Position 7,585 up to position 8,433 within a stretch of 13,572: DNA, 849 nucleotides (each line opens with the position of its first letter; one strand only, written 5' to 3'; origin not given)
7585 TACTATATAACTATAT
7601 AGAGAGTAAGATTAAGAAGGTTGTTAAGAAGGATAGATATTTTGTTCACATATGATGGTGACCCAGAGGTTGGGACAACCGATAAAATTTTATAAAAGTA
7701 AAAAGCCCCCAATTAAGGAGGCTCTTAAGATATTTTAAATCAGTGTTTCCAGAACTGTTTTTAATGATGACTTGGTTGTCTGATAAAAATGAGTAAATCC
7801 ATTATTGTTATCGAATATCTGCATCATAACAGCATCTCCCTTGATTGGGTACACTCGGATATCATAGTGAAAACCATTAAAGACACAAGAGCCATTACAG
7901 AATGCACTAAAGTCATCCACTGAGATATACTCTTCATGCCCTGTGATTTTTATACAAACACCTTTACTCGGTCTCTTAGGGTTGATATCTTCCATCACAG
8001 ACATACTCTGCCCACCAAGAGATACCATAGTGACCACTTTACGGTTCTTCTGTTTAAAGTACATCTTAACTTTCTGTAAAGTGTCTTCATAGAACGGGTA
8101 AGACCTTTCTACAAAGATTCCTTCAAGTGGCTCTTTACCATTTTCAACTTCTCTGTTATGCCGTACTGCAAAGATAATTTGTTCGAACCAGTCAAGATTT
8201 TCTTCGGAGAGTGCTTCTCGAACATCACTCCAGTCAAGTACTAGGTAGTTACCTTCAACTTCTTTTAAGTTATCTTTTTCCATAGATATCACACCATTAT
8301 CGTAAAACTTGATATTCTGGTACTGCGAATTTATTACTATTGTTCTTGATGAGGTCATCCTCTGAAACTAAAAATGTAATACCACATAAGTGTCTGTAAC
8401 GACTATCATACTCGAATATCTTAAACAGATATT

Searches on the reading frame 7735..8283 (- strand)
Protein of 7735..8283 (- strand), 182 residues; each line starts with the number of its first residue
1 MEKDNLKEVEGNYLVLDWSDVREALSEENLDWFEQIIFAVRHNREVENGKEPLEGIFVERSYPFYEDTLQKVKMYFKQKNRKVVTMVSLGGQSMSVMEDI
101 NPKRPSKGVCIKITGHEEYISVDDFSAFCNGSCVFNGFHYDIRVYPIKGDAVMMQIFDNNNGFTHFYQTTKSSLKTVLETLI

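Call 46: find_related_loci(query=window:7735-8283:-, collection=viral_contigs, flank=3000)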
Query window:7735-8283:- (182 aa) in viral_contigs; peptide patterns used: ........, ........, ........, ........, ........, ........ (x = any residue, [..] = any of these).
28 stretches matched a pattern; 21 encode a relative of the query (tblastn E <= 1e-3); 21 distinct loci.
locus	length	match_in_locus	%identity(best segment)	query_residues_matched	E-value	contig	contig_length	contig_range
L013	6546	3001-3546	98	1-182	2e-122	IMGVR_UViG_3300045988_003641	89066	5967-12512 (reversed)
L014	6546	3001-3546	97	1-182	2e-122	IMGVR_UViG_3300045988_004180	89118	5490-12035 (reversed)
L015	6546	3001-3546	98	1-182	2e-122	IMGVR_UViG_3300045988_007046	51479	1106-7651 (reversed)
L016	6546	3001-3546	97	1-182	6e-122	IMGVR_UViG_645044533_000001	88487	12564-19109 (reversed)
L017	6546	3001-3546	97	1-182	5e-122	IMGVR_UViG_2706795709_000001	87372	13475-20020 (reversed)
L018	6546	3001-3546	97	1-182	2e-121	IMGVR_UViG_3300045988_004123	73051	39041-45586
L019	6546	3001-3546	97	1-182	2e-121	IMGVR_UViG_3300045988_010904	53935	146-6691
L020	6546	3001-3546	96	1-182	2e-121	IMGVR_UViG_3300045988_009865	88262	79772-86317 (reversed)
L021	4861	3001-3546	97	1-182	2e-120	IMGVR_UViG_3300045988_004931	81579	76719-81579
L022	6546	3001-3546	96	1-182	7e-120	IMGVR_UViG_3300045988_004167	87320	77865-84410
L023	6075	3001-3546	93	1-182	8e-119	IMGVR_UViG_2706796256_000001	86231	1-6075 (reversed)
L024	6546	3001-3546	93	1-182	2e-117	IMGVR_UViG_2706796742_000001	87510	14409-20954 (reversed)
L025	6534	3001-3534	94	5-182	9e-115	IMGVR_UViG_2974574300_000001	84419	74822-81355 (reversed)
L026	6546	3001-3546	91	1-182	2e-114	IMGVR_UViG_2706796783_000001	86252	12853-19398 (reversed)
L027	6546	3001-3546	91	1-182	3e-114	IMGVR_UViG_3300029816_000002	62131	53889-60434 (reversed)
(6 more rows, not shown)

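Call 69: search_protein_families(library=phrogs, proteins=[window:7735-8283:-], max_evalue=0.001)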
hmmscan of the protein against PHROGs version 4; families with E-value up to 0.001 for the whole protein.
window:7735-8283:- (182 aa): 4 families
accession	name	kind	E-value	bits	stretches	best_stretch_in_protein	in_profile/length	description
phrog_4330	-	unknown function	3.6e-108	360.9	1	1-182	19-200/200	-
phrog_7432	-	unknown function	2.2e-08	35.5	1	9-87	3-81/186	-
phrog_7810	-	unknown function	7.8e-08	33.5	1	10-81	5-75/118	-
phrog_5992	-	unknown function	0.00067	20.8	0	9-67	4-62/75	-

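Call 70: search_protein_families(library=pfam, proteins=[window:7735-8283:-], max_evalue=0.01)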
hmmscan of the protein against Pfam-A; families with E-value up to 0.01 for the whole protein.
window:7735-8283:- (182 aa): 0 families

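Call 91: search_solved_structures(query=window:7735-8283:-, max_evalue=1)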
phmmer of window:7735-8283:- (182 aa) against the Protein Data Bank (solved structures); distinct sequences matched with E-value up to 1: 2.
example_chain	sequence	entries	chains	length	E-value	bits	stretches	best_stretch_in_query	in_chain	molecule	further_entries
8b12_X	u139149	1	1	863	0.00052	23.1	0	105-138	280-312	Carboxysome assembly protein CsoS2B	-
9ly8_X2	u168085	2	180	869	0.00053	23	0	105-138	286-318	Carboxysome assembly protein CsoS2B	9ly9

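Call 93: find_homologous_proteins(query=window:7735-8283:-, max_evalue=0.001)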
Query window:7735-8283:- (182 aa): 114 proteins with E <= 0.001 among 145 candidates.
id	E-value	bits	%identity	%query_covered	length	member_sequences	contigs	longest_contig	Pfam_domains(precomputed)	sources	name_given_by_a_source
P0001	1.8e-116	404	97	100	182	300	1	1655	-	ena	-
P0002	6.8e-116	402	97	100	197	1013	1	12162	-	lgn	-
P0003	1.4e-108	378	91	100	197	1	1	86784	-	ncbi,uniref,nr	ncbi:hypothetical protein JLBYU28_163 [Escherichia phage JLBYU28]|uniref:Uncharacterized protein n=1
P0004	3.9e-108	377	91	100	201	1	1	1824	-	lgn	-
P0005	4.4e-108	377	90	100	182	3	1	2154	-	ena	-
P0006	1.5e-107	375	90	100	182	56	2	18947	-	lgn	-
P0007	2.5e-107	374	91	100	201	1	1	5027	-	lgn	-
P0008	4.0e-107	374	91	100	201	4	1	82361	-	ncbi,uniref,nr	ncbi:hypothetical protein ESCO45_00102 [Escherichia phage vB_EcoM_ESCO45]|uniref:Uncharacterized pro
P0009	3.4e-106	371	92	98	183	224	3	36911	-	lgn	-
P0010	1.5e-105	369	90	100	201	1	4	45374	-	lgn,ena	-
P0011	2.9e-105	368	89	100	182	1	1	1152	-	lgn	-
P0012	4.9e-105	367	90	100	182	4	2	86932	-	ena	-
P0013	5.1e-105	367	89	100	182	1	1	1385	-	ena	-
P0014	1.3e-104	365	88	100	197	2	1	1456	-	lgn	-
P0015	6.9e-104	363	88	100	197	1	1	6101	-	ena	-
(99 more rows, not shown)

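Call 99: predict_structure(alignment_id=A1)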
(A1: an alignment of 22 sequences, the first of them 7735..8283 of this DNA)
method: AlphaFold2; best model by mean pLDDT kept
length: 182 residues; sequences in the alignment: 22
mean_pLDDT: 81.7   pTM: 0.59
mean pLDDT of the five models: 81.7, 81.5, 80.5, 80.3, 78.9
residues with pLDDT >= 90: 92; 70-90: 55; 50-70: 15; < 50: 20
segments of 3 or more residues with pLDDT < 50: 1-11, 54-62
pLDDT, mean of each block of 10 residues (from residue 1): 39 62 88 85 79 48 59 79 92 94 87 92 94 93 95 95 94 94 90
secondary structure, 60 per line:
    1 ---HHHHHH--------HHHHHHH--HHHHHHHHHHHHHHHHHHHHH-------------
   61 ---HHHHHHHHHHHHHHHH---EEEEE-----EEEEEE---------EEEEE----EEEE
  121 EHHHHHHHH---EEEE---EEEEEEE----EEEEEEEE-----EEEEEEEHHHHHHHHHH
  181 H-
elements in order: H4-9 H18-24 H27-47 H64-79 E83-87 E93-98 E108-112 E117-121 H122-129 E133-136 E140-146 E151-158 E164-170 H171-181

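Call 101: fold_search(model_id=the predicted structure, library=pdb)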
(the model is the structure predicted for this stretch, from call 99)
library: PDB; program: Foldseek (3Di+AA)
matches with E <= 10: 960; with E <= 0.001: 0
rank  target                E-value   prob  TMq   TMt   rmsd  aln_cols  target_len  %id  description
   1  6qlz_A                2.1e-02  0.85  0.23  0.34   7.0       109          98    8  IDOL F3ab subdomain (released 2020-02-19)
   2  8y8y                  2.7e-02  0.80  0.23  0.16  11.2       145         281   12  Crystal structure of the PTPN21 FERM domain (released 2024-07-10)
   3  5m21_D                2.8e-02  0.94  0.29  0.18   8.8       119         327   15  Crystal structure of hydroquinone 1,2-dioxygenase from Sphingomonas sp. TTNP3 with 4-hydroxybenzoate bound (released 2017-09-27)
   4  5m22_D                3.1e-02  0.93  0.29  0.18   8.9       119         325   15  Crystal structure of hydroquinone 1,2-dioxygenase from Sphingomonas sp. TTNP3 (released 2017-09-27)
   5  3tvv_B                3.5e-02  0.80  0.26  0.22  12.5       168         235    8  Structure of the tandem PH domains of Rtt106 (residues 68-315) (released 2012-02-01)
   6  7dsg                  3.7e-02  0.84  0.21  0.36   7.9        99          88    8  Crystal structure of Brucella abortus PhiA (released 2022-01-12)
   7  3to1_A                3.9e-02  0.80  0.26  0.24  12.3       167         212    8  Two surfaces on Rtt106 mediate histone binding and chaperone activity (released 2011-12-21)
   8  5m22_H                4.4e-02  0.90  0.29  0.18   8.9       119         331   15  Crystal structure of hydroquinone 1,2-dioxygenase from Sphingomonas sp. TTNP3 (released 2017-09-27)
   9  5m26_F                5.4e-02  0.89  0.29  0.19   8.8       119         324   15  Crystal structure of hydroquinone 1,2-dioxygenase from Sphingomonas sp. TTNP3 in complex with methylhydroquinone (released 2017-09-27)
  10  3mx7                  6.1e-02  0.47  0.18  0.30   9.3        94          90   14  Crystal Structure Analysis of Human FAIM-NTD (released 2011-05-18)
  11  5m21_F                6.8e-02  0.84  0.29  0.18   9.6       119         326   15  Crystal structure of hydroquinone 1,2-dioxygenase from Sphingomonas sp. TTNP3 with 4-hydroxybenzoate bound (released 2017-09-27)
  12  2nvn                  7.2e-02  0.85  0.25  0.34   6.9       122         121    6  Crystal structure of a protein with a cupin-like fold and unknown function (YP_400729.1) from Synechococcus SP. PCC 7942 (released 2006-12-12)
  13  4eku                  7.2e-02  0.75  0.25  0.16   8.3       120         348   12  Crystal Structure of FERM Domain of Proline-rich Tyrosine Kinase 2 (released 2012-04-25)
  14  7dpy_A                8.0e-02  0.80  0.24  0.38   7.0        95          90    8  Structure of Brucella abortus PhiA (released 2021-06-23)
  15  5my7                  8.0e-02  0.57  0.18  0.31  12.7        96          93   16  Adhesin Complex Protein from Neisseria meningitidis (released 2017-06-21)
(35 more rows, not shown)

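Call 109: fold_search(model_id=the predicted structure, library=viral)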
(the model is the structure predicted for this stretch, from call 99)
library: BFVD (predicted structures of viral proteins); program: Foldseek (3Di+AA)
matches with E <= 10: 1267; with E <= 0.001: 1
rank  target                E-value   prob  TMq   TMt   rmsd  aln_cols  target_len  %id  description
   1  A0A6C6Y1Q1            5.7e-28  1.00  0.69  0.69   7.7       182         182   90  Uncharacterized protein [Escherichia phage nataliec]
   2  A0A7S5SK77            5.6e-03  1.00  0.39  0.40  13.6       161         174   14  (no name in the UniProt tables at hand)
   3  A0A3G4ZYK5            1.1e-02  0.63  0.20  0.12  23.5       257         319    8  Uncharacterized protein [Edafosvirus sp.]
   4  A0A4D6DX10            1.5e-02  0.80  0.21  0.19  17.6       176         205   10  Uncharacterized protein [Edwardsiella phage pEt-SU]
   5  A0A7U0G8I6            1.6e-02  0.60  0.18  0.22  13.9       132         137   11  (no name in the UniProt tables at hand)
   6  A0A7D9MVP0            1.8e-02  0.96  0.22  0.32  10.1        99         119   14  Non-structural protein NS-S [Enseada virus]
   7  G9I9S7                2.6e-02  0.60  0.20  0.18  17.0       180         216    9  (no name in the UniProt tables at hand)
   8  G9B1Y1                2.8e-02  0.91  0.26  0.32  10.4       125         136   10  Gp230 [Bacillus phage W.Ph.]
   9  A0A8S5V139            3.1e-02  0.30  0.17  0.05  19.1       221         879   12  Mono-ADP-ribosyltransferase C3 [Siphoviridae sp. ct3r22]
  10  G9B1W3                4.0e-02  0.99  0.37  0.47   4.6       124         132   10  Gp212 [Bacillus phage W.Ph.]
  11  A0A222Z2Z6            4.3e-02  0.89  0.27  0.34  11.7       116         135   11  Uncharacterized protein [Bacillus phage PPIsBest]
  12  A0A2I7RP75            4.3e-02  0.41  0.17  0.10  18.4       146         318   10  (no name in the UniProt tables at hand)
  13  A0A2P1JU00            4.3e-02  0.38  0.20  0.12  23.2       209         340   11  Putative tail tape measure protein [Anoxybacillus phage A403]
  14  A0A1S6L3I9            4.3e-02  0.23  0.14  0.07  17.9       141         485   13  Uncharacterized protein [Erwinia phage vB_EamM_Yoloswag]
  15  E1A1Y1                4.8e-02  0.92  0.36  0.37  14.6       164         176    9  Uncharacterized protein [Aeromonas phage phiAS5]
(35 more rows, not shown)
